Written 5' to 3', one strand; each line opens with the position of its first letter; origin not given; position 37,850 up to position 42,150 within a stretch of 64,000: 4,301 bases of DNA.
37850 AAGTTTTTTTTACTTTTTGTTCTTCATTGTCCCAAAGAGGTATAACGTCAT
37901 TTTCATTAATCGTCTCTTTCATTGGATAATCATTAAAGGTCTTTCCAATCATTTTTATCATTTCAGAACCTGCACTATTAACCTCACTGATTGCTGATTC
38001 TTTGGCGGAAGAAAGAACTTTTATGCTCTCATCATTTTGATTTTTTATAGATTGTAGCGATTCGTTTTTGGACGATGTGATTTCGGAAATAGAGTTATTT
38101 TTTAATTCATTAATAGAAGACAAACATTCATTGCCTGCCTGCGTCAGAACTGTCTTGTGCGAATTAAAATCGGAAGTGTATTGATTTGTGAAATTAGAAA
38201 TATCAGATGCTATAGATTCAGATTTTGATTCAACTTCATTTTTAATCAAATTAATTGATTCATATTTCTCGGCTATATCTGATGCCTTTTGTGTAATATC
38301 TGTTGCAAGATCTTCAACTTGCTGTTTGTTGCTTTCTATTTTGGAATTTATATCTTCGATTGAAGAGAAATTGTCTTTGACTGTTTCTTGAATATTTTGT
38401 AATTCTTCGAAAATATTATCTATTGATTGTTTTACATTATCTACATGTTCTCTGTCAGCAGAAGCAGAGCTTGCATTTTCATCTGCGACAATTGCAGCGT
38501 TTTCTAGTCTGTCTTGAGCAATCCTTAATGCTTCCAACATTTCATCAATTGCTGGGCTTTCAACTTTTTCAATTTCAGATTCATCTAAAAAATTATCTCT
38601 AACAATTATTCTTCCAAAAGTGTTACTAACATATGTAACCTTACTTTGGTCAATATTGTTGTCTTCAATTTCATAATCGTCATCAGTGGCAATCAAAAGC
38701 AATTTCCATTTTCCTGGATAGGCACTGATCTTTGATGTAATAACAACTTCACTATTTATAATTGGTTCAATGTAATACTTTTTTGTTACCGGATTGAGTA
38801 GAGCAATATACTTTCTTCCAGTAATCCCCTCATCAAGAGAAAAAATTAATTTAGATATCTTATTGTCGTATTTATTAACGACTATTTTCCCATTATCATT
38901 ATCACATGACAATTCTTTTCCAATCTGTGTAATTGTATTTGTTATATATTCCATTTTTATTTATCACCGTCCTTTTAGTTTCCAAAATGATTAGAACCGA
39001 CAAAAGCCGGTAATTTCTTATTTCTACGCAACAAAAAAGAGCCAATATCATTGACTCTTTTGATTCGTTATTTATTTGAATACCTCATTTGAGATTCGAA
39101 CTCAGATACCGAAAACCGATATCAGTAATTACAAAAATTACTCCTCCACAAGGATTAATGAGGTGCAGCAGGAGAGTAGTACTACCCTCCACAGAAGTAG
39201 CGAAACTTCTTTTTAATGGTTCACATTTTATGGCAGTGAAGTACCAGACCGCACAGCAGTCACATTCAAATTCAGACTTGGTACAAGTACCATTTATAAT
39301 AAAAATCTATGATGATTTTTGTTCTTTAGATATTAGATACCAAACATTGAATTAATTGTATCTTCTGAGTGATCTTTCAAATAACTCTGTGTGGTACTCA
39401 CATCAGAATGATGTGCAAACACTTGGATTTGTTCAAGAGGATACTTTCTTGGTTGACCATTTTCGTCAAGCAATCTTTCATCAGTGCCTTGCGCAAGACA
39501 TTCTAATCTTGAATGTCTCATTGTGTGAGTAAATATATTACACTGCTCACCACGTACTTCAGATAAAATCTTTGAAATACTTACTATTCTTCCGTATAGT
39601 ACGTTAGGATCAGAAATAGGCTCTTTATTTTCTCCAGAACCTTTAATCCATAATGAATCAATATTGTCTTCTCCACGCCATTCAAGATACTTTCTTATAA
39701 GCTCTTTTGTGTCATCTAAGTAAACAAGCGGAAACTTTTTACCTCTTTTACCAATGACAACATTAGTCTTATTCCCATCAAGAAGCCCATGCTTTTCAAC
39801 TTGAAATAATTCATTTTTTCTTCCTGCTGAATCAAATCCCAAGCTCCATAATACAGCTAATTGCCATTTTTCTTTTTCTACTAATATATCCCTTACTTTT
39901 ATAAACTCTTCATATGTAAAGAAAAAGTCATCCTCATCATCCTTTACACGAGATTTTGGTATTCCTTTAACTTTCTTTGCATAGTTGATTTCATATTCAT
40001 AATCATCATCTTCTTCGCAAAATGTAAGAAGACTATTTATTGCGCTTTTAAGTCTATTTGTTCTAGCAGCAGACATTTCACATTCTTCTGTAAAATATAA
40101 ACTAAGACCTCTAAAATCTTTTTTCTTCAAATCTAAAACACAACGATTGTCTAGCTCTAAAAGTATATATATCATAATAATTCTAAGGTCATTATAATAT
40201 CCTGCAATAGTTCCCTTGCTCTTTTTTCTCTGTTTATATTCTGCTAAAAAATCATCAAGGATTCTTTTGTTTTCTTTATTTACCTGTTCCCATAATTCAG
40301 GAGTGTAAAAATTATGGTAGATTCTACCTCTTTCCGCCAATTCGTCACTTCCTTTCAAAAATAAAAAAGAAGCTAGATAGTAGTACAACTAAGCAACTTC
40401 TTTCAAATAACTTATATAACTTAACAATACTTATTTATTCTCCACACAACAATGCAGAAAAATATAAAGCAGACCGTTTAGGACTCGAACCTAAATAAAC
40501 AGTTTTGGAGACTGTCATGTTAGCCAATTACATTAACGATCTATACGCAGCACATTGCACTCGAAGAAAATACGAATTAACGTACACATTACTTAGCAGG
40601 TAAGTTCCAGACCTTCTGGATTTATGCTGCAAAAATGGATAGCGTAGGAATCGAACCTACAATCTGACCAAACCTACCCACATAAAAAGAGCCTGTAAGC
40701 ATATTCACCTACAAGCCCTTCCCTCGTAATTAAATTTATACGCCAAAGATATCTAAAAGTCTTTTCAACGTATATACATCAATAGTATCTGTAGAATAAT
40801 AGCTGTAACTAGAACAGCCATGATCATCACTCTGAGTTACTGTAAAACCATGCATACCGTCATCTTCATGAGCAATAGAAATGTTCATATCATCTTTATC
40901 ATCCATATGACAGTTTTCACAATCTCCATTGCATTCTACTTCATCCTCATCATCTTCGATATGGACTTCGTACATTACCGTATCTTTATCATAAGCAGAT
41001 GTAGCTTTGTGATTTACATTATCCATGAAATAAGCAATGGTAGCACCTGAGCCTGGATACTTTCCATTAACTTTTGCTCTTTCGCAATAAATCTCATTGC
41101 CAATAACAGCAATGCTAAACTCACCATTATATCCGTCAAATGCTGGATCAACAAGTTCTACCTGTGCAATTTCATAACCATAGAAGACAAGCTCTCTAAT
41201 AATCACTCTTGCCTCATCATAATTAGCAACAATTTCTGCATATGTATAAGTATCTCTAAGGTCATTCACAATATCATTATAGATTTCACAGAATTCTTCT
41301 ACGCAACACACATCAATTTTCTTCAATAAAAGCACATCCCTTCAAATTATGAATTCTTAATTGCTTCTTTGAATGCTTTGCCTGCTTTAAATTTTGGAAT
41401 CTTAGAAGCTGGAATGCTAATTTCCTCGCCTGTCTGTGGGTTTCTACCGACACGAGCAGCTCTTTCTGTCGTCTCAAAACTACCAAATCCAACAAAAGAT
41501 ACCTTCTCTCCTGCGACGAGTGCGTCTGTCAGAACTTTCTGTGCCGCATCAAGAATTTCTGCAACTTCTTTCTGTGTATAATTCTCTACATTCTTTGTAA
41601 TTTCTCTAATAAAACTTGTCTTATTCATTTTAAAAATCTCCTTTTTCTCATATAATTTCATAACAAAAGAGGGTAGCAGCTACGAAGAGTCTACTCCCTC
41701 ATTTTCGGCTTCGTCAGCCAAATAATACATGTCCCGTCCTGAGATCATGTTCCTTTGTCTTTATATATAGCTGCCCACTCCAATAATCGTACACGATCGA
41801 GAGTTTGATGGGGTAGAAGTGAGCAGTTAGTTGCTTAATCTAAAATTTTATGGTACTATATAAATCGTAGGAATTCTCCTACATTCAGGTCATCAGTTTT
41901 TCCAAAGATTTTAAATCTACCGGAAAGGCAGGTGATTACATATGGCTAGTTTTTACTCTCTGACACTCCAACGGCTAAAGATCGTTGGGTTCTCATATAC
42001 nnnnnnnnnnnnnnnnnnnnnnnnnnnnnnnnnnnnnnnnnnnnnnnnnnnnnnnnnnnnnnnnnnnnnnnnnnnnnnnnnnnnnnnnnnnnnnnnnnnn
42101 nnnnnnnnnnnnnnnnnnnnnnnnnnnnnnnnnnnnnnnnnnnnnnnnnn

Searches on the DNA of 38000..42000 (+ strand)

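Call 13: search_dna_similar(query=window:38000-42000:+, collection=phages, mode=distant, max_rows=15)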
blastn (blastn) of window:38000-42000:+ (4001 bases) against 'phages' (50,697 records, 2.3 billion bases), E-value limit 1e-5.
Records with a match: 7; places in all: 7; records where one place covers at least 80% of the query: 0.
Best place of each record, by identity: 80-90% 1; 60-80% 6.
By first word of the organism name: Bacteriophage 3; Staphylococcus 2; Enterococcus 1; Clostridium 1.
By host as written in the record: - 4; Staphylococcus saprophyticus 1; Staphylococcus gallinarum 1; Clostridium botulinum D str. 1873 1.
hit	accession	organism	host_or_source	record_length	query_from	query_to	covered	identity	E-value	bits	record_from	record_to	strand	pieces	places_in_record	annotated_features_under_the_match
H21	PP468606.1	Staphylococcus phage SpP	Staphylococcus saprophyticus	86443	1647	1884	6%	67.3%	3e-9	72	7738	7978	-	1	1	integrase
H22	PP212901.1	Staphylococcus phage PT1-4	Staphylococcus gallinarum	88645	1659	1885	6%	69.0%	1e-6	64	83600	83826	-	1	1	hypothetical protein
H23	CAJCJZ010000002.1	Enterococcus phage vB_EfaS_140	Gamoneu cheese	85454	1646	1816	4%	70.3%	1e-7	67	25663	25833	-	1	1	Site-specific recombinase, phage integrase family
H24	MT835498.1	Bacteriophage sp.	human fecal samples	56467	3343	3497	4%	69.7%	1e-7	67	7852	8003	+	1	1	record has no annotation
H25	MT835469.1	Bacteriophage sp.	human fecal samples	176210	3366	3513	4%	70.3%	9e-9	70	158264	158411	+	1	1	record has no annotation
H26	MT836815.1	Bacteriophage sp.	human fecal samples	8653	3358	3494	3%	71.5%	3e-9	73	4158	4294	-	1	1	record has no annotation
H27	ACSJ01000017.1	Clostridium phage D-1873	Clostridium botulinum D str. 1873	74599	2480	2533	1%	87.0%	1e-6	64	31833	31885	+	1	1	tRNA-Trp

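Call 17: search_rna_families(source=window, start=38900, end=40800, threshold=evalue, max_evalue=10, show_alignments=5)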
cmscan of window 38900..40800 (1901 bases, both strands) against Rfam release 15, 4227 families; matches with E-value up to 10: 8.
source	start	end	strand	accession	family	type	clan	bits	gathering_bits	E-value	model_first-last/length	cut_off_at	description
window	40470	40542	-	RF00005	tRNA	Gene; tRNA;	CL00001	58.7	29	1.2e-11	1-71/71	no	tRNA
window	40679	40795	-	RF04312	trpB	Cis-reg;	-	25.7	59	0.79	1-107/107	no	trpB ncRNA motif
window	40635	40679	+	RF04354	Plastid-ycf2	Cis-reg;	-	22.3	65.7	0.13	1-75/75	no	Plastid-ycf2 5UTR RNA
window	39109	39178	-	RF02631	Hrs13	Gene; sRNA;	-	18.2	52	0.21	1-82/82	no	Hfq-regulated sRNA 13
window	38951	39021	-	RF03061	uxuA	Gene; sRNA;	-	17.7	66.8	4.6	1-89/89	no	uxuA RNA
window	40636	40679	-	RF00005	tRNA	Gene; tRNA;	CL00001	17.4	29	2.8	1-71/71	no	tRNA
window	38979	39027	-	RF03055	RAGATH-30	Gene; sRNA;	-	16.7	59.5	4.8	1-59/59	no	RAGATH-30 RNA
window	39195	39337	-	RF02356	BjrC1505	Gene; sRNA;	-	15.4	50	7.6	1-140/140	no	Alphaproteobacterial sRNA BjrC1505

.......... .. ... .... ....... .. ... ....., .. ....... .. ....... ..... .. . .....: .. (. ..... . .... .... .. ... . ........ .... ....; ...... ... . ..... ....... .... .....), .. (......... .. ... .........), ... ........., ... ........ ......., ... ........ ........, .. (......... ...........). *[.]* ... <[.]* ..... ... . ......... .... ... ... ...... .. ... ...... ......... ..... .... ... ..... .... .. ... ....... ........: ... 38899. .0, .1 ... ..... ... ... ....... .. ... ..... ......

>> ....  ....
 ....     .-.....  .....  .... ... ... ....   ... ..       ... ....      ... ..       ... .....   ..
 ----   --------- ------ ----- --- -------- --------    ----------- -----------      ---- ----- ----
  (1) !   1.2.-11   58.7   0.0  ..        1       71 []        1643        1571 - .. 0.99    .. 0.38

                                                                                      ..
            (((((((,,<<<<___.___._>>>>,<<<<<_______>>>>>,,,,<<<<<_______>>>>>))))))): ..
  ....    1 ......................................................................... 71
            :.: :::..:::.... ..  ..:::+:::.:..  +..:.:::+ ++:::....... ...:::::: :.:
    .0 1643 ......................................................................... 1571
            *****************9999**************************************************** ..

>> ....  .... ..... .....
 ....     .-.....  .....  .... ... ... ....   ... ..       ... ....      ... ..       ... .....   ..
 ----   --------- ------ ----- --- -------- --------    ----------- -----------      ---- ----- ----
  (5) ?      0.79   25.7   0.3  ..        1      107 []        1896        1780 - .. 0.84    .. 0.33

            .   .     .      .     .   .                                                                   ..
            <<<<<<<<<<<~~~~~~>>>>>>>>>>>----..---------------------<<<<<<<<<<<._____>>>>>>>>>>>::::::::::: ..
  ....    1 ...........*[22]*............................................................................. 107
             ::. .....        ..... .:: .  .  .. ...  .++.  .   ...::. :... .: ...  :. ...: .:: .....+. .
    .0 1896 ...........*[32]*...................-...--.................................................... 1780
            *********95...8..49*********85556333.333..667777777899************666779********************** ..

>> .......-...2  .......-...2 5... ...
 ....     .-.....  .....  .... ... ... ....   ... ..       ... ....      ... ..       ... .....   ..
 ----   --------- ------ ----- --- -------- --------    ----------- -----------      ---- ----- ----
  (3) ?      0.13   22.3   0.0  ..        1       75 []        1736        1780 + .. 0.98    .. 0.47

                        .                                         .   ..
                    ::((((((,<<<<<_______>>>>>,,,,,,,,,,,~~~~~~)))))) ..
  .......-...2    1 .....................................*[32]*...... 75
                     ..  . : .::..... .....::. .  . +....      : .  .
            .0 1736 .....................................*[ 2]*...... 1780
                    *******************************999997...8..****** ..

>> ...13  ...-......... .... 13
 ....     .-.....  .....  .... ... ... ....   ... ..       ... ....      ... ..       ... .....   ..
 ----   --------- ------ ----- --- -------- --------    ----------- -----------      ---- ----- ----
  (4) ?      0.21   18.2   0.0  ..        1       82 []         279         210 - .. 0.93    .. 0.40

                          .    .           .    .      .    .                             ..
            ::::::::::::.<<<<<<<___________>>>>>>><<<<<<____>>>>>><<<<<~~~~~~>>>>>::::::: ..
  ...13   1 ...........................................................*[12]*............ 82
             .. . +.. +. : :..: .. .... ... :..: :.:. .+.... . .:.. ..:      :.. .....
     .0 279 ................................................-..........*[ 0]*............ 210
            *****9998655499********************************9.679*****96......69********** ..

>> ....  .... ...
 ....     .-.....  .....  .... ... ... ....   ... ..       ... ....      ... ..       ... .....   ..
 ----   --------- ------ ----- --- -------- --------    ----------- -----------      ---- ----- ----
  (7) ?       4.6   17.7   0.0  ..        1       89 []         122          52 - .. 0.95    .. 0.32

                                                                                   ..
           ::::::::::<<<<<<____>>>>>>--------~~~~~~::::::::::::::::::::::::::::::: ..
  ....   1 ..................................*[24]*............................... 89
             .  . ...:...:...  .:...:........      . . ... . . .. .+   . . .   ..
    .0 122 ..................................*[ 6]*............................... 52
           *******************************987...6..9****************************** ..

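Call 63: search_rna_families(source=window, start=39060, end=39185, threshold=evalue, max_evalue=10, show_alignments=3)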
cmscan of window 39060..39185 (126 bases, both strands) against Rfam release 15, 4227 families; matches with E-value up to 10: 5.
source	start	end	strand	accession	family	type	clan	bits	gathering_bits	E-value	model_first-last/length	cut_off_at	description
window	39109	39178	-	RF02631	Hrs13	Gene; sRNA;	-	18.2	52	0.014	1-82/82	no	Hfq-regulated sRNA 13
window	39089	39131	+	RF04351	Plastid-psbl-rps4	Cis-reg;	-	14.7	68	0.79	9-52/53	no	Plastid-psbl-rps4 3UTR RNA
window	39122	39155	-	RF01701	Cyano-1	Gene; sRNA;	-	12.5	41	8.8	1-69/69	no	Cyano-1 RNA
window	39118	39157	+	RF01646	ceN63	Gene; snRNA; snoRNA; CD-box;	-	12.4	65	5.4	1-69/69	no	Caenorhabditis snoRNA ceN63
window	39092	39137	-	RF00039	DicF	Gene; antisense;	-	10.6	48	5.5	1-52/52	no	DicF RNA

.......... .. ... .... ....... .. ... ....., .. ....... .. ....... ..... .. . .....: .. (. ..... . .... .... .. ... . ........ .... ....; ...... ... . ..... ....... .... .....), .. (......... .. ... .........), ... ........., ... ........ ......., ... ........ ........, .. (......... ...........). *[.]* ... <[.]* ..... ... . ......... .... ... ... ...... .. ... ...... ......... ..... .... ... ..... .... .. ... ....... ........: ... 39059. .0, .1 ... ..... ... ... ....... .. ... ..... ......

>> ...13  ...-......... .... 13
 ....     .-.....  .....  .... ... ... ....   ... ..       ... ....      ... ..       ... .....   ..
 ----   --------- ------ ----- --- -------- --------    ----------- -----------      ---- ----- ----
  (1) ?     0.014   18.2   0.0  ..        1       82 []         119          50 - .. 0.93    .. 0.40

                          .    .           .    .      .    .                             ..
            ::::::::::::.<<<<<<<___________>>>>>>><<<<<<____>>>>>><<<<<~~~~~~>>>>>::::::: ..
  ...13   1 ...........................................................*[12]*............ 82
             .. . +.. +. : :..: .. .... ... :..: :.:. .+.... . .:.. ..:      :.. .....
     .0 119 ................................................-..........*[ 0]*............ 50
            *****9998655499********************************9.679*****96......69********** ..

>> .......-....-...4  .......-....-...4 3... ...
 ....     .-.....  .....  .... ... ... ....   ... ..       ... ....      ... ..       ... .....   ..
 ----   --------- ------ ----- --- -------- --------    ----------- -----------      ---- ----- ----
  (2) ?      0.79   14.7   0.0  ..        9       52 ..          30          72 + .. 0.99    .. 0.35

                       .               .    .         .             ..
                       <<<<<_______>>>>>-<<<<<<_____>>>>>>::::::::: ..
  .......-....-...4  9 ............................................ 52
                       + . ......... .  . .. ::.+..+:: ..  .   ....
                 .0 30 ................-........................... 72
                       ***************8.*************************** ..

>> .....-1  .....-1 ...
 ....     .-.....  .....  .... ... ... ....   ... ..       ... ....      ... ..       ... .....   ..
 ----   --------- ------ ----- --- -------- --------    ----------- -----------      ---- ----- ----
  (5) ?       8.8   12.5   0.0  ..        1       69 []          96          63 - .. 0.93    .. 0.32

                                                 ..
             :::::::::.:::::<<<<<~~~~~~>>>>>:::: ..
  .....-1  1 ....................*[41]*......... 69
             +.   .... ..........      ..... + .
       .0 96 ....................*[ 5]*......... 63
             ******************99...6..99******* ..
